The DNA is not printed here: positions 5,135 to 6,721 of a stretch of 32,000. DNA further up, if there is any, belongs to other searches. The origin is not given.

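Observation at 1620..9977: Eight-gene locus made entirely of class III (prepilin-type) signal peptide proteins, with no assembly machinery nearby: candidate undescribed archaeal surface filament or adhesion module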

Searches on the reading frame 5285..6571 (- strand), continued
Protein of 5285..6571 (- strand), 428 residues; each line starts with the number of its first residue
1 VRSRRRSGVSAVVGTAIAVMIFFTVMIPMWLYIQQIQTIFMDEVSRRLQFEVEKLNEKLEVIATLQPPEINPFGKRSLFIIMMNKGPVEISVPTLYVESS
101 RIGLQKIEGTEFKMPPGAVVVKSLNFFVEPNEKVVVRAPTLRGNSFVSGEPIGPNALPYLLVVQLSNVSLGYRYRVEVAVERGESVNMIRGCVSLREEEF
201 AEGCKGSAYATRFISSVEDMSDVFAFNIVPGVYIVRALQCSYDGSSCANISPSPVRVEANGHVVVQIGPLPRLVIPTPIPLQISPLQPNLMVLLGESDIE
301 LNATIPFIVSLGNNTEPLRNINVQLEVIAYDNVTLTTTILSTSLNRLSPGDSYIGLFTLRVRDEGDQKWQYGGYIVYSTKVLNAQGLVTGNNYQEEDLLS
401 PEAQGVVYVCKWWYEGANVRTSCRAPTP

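Call 64: find_encoding_contigs(protein=P0038, flank=10000, max_places=2)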
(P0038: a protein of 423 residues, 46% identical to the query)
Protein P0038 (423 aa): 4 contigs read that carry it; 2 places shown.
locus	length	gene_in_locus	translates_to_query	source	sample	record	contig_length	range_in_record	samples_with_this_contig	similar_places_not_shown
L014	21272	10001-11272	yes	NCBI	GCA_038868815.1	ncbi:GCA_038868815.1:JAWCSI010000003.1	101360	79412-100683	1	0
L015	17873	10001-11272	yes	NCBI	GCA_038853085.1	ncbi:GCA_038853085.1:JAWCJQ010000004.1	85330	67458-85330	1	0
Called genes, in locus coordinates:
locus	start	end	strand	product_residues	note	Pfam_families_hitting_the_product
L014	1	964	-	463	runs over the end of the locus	PF01979:Amidohydro_1, PF07969:Amidohydro_3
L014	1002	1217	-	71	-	-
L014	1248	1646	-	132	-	PF01243:PNPOx_N, PF12900:Pyridox_ox_2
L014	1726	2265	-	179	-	PF12172:zf-ChsH2 (weak), PF01796:OB_ChsH2_C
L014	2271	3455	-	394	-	PF00108:Thiolase_N, PF08545:ACP_syn_III (faint), PF02803:Thiolase_C, PF22691:Thiolase_C_1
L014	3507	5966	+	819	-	PF00702:Hydrolase, PF03031:NIF (faint), PF12710:HAD, PF13419:HAD_2, PF13242:Hydrolase_like, PF01850:PIN (faint), PF00437:T2SSE (weak)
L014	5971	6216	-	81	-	-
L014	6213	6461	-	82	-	-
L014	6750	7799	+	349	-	-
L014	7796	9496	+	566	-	-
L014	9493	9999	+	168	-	-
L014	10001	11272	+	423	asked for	-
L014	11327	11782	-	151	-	-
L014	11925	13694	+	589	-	PF00482:T2SSF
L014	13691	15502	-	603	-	PF00437:T2SSE, PF23989:PilB3_C (faint)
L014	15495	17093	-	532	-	PF18551:TackOD1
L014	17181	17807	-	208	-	PF09335:VTT_dom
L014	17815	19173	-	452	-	PF02878:PGM_PMM_I, PF02879:PGM_PMM_II, PF02880:PGM_PMM_III, PF00408:PGM_PMM_IV (weak)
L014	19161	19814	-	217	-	PF03807:F420_oxidored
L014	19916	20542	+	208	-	PF00127:Copper-bind (faint)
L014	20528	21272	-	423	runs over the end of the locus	PF00919:UPF0004, PF04055:Radical_SAM, PF01938:TRAM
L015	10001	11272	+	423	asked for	-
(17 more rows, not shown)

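Call 69: search_protein_families(library=ncbifam, proteins=[L014:11327-11782:-], max_evalue=0.01)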
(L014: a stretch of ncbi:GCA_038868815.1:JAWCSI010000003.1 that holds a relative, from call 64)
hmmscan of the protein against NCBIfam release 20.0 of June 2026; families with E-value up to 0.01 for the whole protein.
L014:11327-11782:- (151 aa): 2 families
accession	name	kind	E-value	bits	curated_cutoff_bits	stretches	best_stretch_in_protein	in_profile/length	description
NF046073.1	UpsA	equivalog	2.1e-07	31.1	130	1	8-128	3-130/136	pilin subunit UpsA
TIGR02537.2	arch_flag_Nterm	domain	0.00016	21.1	20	1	8-36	4-32/33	archaellin/type IV pilin N-terminal domain-containing protein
